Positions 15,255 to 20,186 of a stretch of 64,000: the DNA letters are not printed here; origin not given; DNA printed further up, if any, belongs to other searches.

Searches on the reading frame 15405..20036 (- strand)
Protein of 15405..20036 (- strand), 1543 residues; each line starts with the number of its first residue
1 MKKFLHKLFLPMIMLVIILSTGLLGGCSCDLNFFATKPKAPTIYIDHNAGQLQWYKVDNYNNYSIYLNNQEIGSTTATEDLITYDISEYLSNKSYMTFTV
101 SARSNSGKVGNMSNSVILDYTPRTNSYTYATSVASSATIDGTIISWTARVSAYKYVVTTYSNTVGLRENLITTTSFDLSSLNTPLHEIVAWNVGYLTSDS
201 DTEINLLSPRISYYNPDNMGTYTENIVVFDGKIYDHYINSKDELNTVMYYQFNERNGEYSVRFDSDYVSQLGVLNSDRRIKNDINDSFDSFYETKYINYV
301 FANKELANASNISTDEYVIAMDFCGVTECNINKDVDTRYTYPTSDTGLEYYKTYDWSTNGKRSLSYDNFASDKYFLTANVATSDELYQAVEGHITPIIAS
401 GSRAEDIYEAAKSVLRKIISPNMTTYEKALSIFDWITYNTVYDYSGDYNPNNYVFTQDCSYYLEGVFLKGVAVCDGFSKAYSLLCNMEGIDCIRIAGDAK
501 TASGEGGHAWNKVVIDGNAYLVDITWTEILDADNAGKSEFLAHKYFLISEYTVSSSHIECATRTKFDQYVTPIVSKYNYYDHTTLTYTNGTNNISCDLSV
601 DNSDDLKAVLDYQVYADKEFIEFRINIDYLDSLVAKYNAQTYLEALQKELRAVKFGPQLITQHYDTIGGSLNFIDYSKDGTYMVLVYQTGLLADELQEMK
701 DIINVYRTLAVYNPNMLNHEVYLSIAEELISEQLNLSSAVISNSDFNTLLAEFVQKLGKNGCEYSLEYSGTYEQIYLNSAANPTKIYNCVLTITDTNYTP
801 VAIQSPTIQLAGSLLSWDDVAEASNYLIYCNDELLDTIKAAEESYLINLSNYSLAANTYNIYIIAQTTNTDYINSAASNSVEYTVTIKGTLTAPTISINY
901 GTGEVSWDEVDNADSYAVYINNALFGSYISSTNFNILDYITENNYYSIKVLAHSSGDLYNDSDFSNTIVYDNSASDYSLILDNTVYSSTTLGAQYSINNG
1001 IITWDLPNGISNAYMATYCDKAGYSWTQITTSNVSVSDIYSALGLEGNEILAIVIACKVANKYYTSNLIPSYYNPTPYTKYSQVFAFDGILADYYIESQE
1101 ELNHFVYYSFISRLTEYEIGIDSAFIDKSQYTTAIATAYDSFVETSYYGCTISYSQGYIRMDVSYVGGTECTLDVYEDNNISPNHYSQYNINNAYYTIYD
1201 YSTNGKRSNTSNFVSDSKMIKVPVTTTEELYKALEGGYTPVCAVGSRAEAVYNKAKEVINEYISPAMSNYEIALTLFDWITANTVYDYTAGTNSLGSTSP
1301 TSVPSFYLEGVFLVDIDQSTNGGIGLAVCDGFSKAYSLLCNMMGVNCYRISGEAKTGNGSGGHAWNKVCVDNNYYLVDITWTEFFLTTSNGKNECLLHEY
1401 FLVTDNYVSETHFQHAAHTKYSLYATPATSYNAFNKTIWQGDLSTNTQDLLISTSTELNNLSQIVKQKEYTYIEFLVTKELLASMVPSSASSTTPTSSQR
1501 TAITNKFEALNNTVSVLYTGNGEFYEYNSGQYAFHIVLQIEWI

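Call 61: search_protein_families(library=pfam, proteins=[window:15405-20036:-], max_evalue=0.00001)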
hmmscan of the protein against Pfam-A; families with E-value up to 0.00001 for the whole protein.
window:15405-20036:- (1543 aa): 1 family
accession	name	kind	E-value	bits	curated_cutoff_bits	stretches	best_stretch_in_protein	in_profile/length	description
PF01841.26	Transglut_core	-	2.1e-18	67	23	2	414-520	3-103/108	Transglutaminase-like superfamily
